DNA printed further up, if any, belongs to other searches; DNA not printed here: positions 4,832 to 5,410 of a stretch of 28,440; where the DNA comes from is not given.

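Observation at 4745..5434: Pseudopilin globular domain with inverted anchoring: Sec signal peptide + GspG-like core + C-terminal TM helix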

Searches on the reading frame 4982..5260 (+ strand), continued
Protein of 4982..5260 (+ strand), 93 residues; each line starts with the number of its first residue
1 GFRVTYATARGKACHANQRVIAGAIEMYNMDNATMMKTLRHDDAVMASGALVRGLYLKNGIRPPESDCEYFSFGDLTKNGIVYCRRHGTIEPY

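Call 60: search_protein_families(library=pfam, proteins=[P0073, P0091, P0097, P0120, P0133, P0117, P0118, P0084, P0132, P0025], max_evalue=0.001)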
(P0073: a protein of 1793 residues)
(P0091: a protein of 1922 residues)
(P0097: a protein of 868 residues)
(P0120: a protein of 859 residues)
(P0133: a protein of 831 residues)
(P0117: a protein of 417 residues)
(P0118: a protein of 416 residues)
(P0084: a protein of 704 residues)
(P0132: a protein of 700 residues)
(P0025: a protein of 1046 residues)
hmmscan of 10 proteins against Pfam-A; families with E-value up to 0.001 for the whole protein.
P0073 (1793 aa): 0 families

P0091 (1922 aa): 0 families

P0097 (868 aa): 5 families
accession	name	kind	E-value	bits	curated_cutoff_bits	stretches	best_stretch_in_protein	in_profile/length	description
PF08487.16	VIT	-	3.8e-25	88.7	26.5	1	37-146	3-111/111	Vault protein inter-alpha-trypsin domain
PF00092.34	VWA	-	8.2e-23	81.9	23.8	1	270-434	1-168/174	von Willebrand factor type A domain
PF13768.12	VWA_3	-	6.7e-18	65.6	27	1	270-424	2-152/155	von Willebrand factor type A domain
PF13519.12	VWA_2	-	5.7e-17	62.7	27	1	271-375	1-107/107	von Willebrand factor type A domain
PF05762.20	VWA_CoxE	-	3.6e-05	23.7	26.4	1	269-392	57-177/222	VWA domain containing CoxE-like protein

P0120 (859 aa): 6 families
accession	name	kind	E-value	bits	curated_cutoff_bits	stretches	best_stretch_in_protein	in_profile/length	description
PF08487.16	VIT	-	1.2e-25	90.2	26.5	1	82-191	3-111/111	Vault protein inter-alpha-trypsin domain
PF13768.12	VWA_3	-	1.5e-23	84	27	1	315-470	2-153/155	von Willebrand factor type A domain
PF00092.34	VWA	-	6.8e-22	78.9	23.8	1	315-478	1-166/174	von Willebrand factor type A domain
PF13519.12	VWA_2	-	4.9e-18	66.2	27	1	316-420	1-107/107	von Willebrand factor type A domain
PF05762.20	VWA_CoxE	-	1.2e-06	28.6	26.4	1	313-424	56-164/222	VWA domain containing CoxE-like protein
PF13757.12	VIT_2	-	3.3e-05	24.1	23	1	73-128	7-62/78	Vault protein inter-alpha-trypsin domain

P0133 (831 aa): 6 families
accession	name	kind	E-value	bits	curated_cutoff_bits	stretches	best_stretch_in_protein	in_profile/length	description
PF13768.12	VWA_3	-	8.1e-24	84.9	27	1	270-425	2-152/155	von Willebrand factor type A domain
PF00092.34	VWA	-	5.9e-23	82.4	23.8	1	270-434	1-166/174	von Willebrand factor type A domain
PF08487.16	VIT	-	8.9e-21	74.6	26.5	1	37-146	3-111/111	Vault protein inter-alpha-trypsin domain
PF13519.12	VWA_2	-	4e-19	69.6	27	1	271-376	1-107/107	von Willebrand factor type A domain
PF05762.20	VWA_CoxE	-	4.1e-05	23.5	26.4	1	268-379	56-163/222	VWA domain containing CoxE-like protein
PF25106.1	VWA_4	-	0.0002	21.4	27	1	271-400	2-127/169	von Willebrand factor A domain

P0117 (417 aa): 0 families

P0118 (416 aa): 0 families

P0084 (704 aa): 1 family
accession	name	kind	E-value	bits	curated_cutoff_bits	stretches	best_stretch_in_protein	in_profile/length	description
PF08487.16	VIT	-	3.1e-16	60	26.5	1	44-149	5-110/111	Vault protein inter-alpha-trypsin domain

P0132 (700 aa): 1 family
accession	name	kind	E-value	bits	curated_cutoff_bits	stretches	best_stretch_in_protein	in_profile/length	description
PF08487.16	VIT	-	4.4e-14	53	26.5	1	42-146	5-109/111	Vault protein inter-alpha-trypsin domain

P0025 (1046 aa): 1 family
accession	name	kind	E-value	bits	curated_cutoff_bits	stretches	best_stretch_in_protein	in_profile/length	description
PF08239.17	SH3_3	-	1.2e-06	29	27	1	975-1039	1-53/54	Bacterial SH3 domain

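Call 62: search_protein_families(library=pfam, proteins=[L033:1188-4274:+, L033:4271-5803:+, L033:5818-6441:+, L084:479-2629:+, L084:4519-5151:+, L084:5195-5752:+, L009:6482-7282:+, L009:5076-5615:-, L010:4830-5573:-, L010:6438-7352:-], max_evalue=0.001)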
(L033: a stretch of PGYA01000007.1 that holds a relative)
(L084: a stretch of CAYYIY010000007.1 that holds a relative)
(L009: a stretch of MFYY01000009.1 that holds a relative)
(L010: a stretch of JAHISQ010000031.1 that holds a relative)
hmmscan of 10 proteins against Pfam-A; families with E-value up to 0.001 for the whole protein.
L033:1188-4274:+ (1028 aa): 2 families
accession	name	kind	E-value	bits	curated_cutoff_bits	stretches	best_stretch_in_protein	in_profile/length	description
PF00873.25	ACR_tran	-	5.8e-258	859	28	1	4-1013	2-1020/1021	AcrB/AcrD/AcrF family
PF03176.21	MMPL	-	8.3e-06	25.4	20.5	1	338-483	152-299/333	MMPL family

L033:4271-5803:+ (510 aa): 1 family
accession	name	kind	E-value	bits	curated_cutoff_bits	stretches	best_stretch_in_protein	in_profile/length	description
PF02321.23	OEP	-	6e-31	108.2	22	2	311-493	5-182/187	Outer membrane efflux protein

L033:5818-6441:+ (207 aa): 0 families

L084:479-2629:+ (716 aa): 8 families
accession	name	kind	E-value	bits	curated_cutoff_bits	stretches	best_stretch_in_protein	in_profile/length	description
PF02518.31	HATPase_c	-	3.2e-30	105.3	26.4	1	437-556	1-109/111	Histidine kinase-, DNA gyrase B-, and HSP90-like ATPase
PF10114.15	PocR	-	5.8e-26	91.6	23.9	1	6-162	2-157/162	Sensory domain found in PocR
PF00072.30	Response_reg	-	6.3e-25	88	30.2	1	584-708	1-110/111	Response regulator receiver domain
PF00512.31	HisKA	-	1.9e-18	66.7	26.9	1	325-389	1-65/66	His Kinase A (phospho-acceptor) domain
PF08447.18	PAS_3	-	1.2e-16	61.1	25.6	1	215-298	3-88/89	PAS fold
PF00989.32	PAS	-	1.1e-12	48.4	22.6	1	192-302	2-113/113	PAS fold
PF08448.16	PAS_4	-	7.7e-12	45.9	23.1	1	198-306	2-109/110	PAS fold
PF13426.13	PAS_9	-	9.9e-11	42.3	27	1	205-304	5-103/103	PAS domain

L084:4519-5151:+ (210 aa): 3 families
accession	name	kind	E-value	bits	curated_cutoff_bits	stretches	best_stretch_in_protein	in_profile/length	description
PF00753.33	Lactamase_B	-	4.3e-27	95.8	22.7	1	14-178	4-196/196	Metallo-beta-lactamase superfamily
PF12706.13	Lactamase_B_2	-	1.3e-05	25.3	27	1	32-117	5-108/200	Beta-lactamase superfamily domain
PF14597.12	Lactamase_B_5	-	3.2e-05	24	28.4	1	30-146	35-144/199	Metallo-beta-lactamase superfamily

L084:5195-5752:+ (185 aa): 1 family
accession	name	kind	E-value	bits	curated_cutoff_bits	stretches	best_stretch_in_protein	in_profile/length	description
PF01966.28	HD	-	8.7e-08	32.9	22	1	23-95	2-89/116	HD domain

L009:6482-7282:+ (266 aa): 0 families

L009:5076-5615:- (179 aa): 0 families

L010:4830-5573:- (247 aa): 0 families

L010:6438-7352:- (304 aa): 1 family
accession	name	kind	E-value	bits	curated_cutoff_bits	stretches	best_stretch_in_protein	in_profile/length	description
PF02265.22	S1-P1_nuclease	-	2.6e-55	188.5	29.5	1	55-289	1-257/258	S1/P1 Nuclease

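Call 69: search_protein_families(library=pfam, proteins=[L082:241-2046:+, L082:2084-3145:+, L082:3081-5831:+, L082:5917-6264:+, L082:6370-7092:+, L047:1617-4304:+, L047:4276-5859:+, L047:85-1536:+], max_evalue=0.001)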
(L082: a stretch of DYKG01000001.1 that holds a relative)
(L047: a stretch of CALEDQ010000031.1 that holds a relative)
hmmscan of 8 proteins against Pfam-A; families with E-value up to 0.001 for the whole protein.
L082:241-2046:+ (601 aa): 5 families
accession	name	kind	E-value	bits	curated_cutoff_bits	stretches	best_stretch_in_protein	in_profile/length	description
PF00437.27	T2SSE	-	1.8e-140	468.3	24.9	1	202-595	3-370/370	Type II/IV secretion system protein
PF05157.20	MshEN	-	5.1e-22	78.1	23.1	1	88-172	1-86/90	MshEN domain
PF13191.12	AAA_16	-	0.00033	21.6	32.6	0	337-368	19-51/167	AAA ATPase domain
PF13401.12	AAA_22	-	0.00055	20.7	27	0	341-368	5-32/130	AAA domain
PF25199.1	nSTAND_NTPase5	-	0.00094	19.5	34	0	340-377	40-78/145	Novel STAND NTPase 5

L082:2084-3145:+ (353 aa): 4 families
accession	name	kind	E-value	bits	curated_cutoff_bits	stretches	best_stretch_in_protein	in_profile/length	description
PF00437.27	T2SSE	-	4.5e-45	154.3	24.9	1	114-279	132-287/370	Type II/IV secretion system protein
PF13476.12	AAA_23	-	0.00041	21.5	27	1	122-144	17-39/201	AAA domain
PF00265.24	TK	-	0.00086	19.6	20.6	0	126-246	3-128/176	Thymidine kinase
PF13401.12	AAA_22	-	0.00099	19.9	27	0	123-160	4-42/130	AAA domain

L082:3081-5831:+ (916 aa): 1 family
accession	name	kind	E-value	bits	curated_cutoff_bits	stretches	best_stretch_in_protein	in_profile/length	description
PF00884.28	Sulfatase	-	1.1e-41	143.6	25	1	519-803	2-300/301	Sulfatase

L082:5917-6264:+ (115 aa): 1 family
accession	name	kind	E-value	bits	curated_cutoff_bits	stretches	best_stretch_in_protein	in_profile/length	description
PF07963.17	N_methyl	-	1.9e-10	40.3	21.2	1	1-26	2-27/27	Prokaryotic N-terminal methylation motif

L082:6370-7092:+ (240 aa): 1 family
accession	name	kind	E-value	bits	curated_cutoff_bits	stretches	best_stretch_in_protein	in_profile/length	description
PF06750.18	A24_N_bact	-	3.5e-32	110.8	23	1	17-99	1-83/84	Bacterial Peptidase A24 N-terminal domain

L047:1617-4304:+ (895 aa): 2 families
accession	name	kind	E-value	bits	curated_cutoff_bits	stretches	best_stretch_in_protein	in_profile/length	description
PF00884.28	Sulfatase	-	4.5e-37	128.4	25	1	501-788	1-301/301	Sulfatase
PF01663.27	Phosphodiest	-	0.00055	20.1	23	1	700-734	188-222/342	Type I phosphodiesterase / nucleotide pyrophosphatase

L047:4276-5859:+ (527 aa): 10 families
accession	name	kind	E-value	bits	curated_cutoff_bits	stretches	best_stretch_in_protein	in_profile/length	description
PF13181.12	TPR_8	-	3.1e-10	39.8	25.7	1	432-463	3-34/34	Tetratricopeptide repeat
PF13414.12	TPR_11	-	9.2e-09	35.3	26.8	0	403-444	1-42/42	TPR repeat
PF07719.23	TPR_2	-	7.6e-08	32.3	27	0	432-463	3-34/34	Tetratricopeptide repeat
PF00515.34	TPR_1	-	1.5e-07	31.4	27.8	0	436-463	7-34/34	Tetratricopeptide repeat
PF13431.12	TPR_17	-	4.5e-07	30.1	24.4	0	452-472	1-21/34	Tetratricopeptide repeat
PF23914.1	TPR_CcmH_CycH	-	1e-05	25.9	42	0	389-430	43-84/158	Cytochrome c-type biogenesis protein H TPR domain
PF13428.12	TPR_14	-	7.4e-05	23.5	23.5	0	434-472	5-43/44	Tetratricopeptide repeat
PF14559.12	TPR_19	-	0.0001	23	25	0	442-484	3-45/68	Tetratricopeptide repeat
PF13432.12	TPR_16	-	0.00029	21.6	32.7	0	436-472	3-39/65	Tetratricopeptide repeat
PF13424.12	TPR_12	-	0.00044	20.8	30.1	0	406-460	13-75/77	Tetratricopeptide repeat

L047:85-1536:+ (483 aa): 1 family
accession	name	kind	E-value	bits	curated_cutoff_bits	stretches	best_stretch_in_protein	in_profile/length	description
PF00884.28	Sulfatase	-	2.5e-42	145.7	25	1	86-371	1-300/301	Sulfatase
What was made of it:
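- Closest known: Riflebacteria major type IV prepilin. Different: It ends right after the head and is encoded next to PilB, PilT and the A24 peptidase (call 69).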

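Call 77: search_solved_structures(query=P0019, max_evalue=10, show_alignments=3)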
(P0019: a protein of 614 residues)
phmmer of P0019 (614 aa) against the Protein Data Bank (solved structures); distinct sequences matched with E-value up to 10: 10.
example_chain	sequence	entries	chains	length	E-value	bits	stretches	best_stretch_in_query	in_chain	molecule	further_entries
5wda_A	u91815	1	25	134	0.001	20.7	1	520-591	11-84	General secretion pathway protein G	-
8pfb_G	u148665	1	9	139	0.035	15.6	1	521-604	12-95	Type IV pilin PilE1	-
2m7g_A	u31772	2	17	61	0.1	14.1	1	518-562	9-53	Geopilin domain 1 protein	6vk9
8tj2_C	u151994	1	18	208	0.13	13.8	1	518-559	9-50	Type IV major pilin protein PilA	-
8jng_A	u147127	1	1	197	0.14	13.6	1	363-410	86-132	Methanesulfonate monooxygenase ferredoxin subunit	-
7tgg_A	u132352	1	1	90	0.26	12.8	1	518-562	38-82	Geopilin domain 1 protein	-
4ixj_A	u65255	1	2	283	0.32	12.5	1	106-148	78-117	Fimbrial protein (Pilin)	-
6xxd_A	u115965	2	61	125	0.4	12.1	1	519-575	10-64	PilA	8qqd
9egp_A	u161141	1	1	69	0.89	11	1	518-559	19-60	Geopilin domain 1 protein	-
3g20_A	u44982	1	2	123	1.5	10.3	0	523-576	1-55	Type II secretion protein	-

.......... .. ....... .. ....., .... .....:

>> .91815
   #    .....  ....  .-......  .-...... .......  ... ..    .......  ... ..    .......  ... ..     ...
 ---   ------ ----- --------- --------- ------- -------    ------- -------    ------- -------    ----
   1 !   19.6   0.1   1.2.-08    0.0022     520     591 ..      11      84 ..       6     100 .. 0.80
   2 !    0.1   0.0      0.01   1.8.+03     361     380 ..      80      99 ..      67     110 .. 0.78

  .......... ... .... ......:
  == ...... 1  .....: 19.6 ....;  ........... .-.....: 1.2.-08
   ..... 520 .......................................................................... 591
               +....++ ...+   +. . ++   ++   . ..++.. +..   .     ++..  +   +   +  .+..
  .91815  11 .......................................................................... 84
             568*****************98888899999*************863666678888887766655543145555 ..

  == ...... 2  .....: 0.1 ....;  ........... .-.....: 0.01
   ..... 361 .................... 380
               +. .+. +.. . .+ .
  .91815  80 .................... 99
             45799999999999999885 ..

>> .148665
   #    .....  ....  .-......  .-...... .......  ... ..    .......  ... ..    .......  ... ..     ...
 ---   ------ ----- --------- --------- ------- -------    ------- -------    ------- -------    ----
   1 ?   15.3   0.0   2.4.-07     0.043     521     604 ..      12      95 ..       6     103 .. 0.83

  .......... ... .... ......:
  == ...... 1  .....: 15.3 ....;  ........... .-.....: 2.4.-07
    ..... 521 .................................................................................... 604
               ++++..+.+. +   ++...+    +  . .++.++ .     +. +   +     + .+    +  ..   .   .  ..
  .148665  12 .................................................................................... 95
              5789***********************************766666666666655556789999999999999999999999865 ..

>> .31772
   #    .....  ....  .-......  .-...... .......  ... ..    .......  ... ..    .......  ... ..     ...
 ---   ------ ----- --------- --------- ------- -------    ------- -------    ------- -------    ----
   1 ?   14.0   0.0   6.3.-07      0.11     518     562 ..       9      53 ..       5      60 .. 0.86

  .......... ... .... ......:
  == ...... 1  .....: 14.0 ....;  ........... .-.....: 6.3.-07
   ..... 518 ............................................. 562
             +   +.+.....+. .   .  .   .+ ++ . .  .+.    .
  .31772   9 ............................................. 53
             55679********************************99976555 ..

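Call 81: fold_search(model_id=the predicted structure, library=pdb)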
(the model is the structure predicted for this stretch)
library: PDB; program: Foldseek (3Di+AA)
matches with E <= 10: 14; with E <= 0.001: 0
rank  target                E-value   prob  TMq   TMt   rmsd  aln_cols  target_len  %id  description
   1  2nlv_B                2.4e+00  0.04  0.19  0.17   9.2        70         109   13  CRYSTAL STRUCTURE OF A XISI-LIKE PROTEIN (AVA_3825) FROM ANABAENA VARIABILIS ATCC 29413 AT 1.30 A RESOLUTION (released 2006-12-05)
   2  4lw9_F                4.8e+00  0.09  0.42  0.35   4.9        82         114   18  Crystal structure of Vibrio cholera major pseudopilin EpsG (released 2014-07-16)
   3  8glv_AI               4.8e+00  0.03  0.20  0.19   7.9        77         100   12  96-nm repeat unit of doublet microtubules from Chlamydomonas reinhardtii flagella (released 2023-05-31)
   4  2cpm_MODEL_1_A        5.5e+00  0.02  0.22  0.22  12.2        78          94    8  Solution structure of the R3H domain of human sperm-associated antigen 7 (released 2005-11-19)
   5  6vlz_k                5.5e+00  0.02  0.18  0.17   7.4        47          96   15  Structure of the human mitochondrial ribosome-EF-G1 complex (ClassI) (released 2020-08-05)
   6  3nuz_B                5.8e+00  0.01  0.18  0.06  19.2       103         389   12  Crystal structure of a putative acetyl xylan esterase (BF1801) from Bacteroides fragilis NCTC 9343 at 2.30 A resolutio (released 2010-08-04)
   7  2daw_MODEL_1_A        6.6e+00  0.01  0.17  0.12  14.5        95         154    9  Solution structure of the RWD domain of human RWD omain containing protein 2 (released 2006-06-14)
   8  1hae_MODEL_1_A        7.5e+00  0.02  0.17  0.23   3.1        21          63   24  HEREGULIN-ALPHA EPIDERMAL GROWTH FACTOR-LIKE DOMAIN, NMR, 20 STRUCTURES (released 1996-07-11)
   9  5vhg                  7.5e+00  0.01  0.22  0.15  10.7        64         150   19  Crystal structure of pentad mutant GAPR-1 (released 2017-09-20)
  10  1t92_A                8.0e+00  0.06  0.45  0.40   8.2       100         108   15  Crystal structure of N-terminal truncated pseudopilin PulG (released 2004-10-05)
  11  5tsu_G                9.1e+00  0.02  0.22  0.07  10.0        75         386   11  Active conformation for Engineered human cystathionine gamma lyase (E59N, R119L, E339V) to depleting methionine (released 2017-10-11)
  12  9dpz                  9.1e+00  0.01  0.20  0.05   8.8        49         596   14  Potent inhibition of the protein arginine deiminases (PAD1-4) by targeting a Ca2+ dependent allosteric binding site (released 2025-05-28)
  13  6ovg_G                9.7e+00  0.02  0.26  0.07   9.8        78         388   13  L-Methionine Depletion with an Engineered Human Enzyme Disrupts Prostate Cancer Metabolism (released 2020-04-22)
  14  5tsu_D                9.7e+00  0.02  0.23  0.07  10.0        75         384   12  Active conformation for Engineered human cystathionine gamma lyase (E59N, R119L, E339V) to depleting methionine (released 2017-10-11)
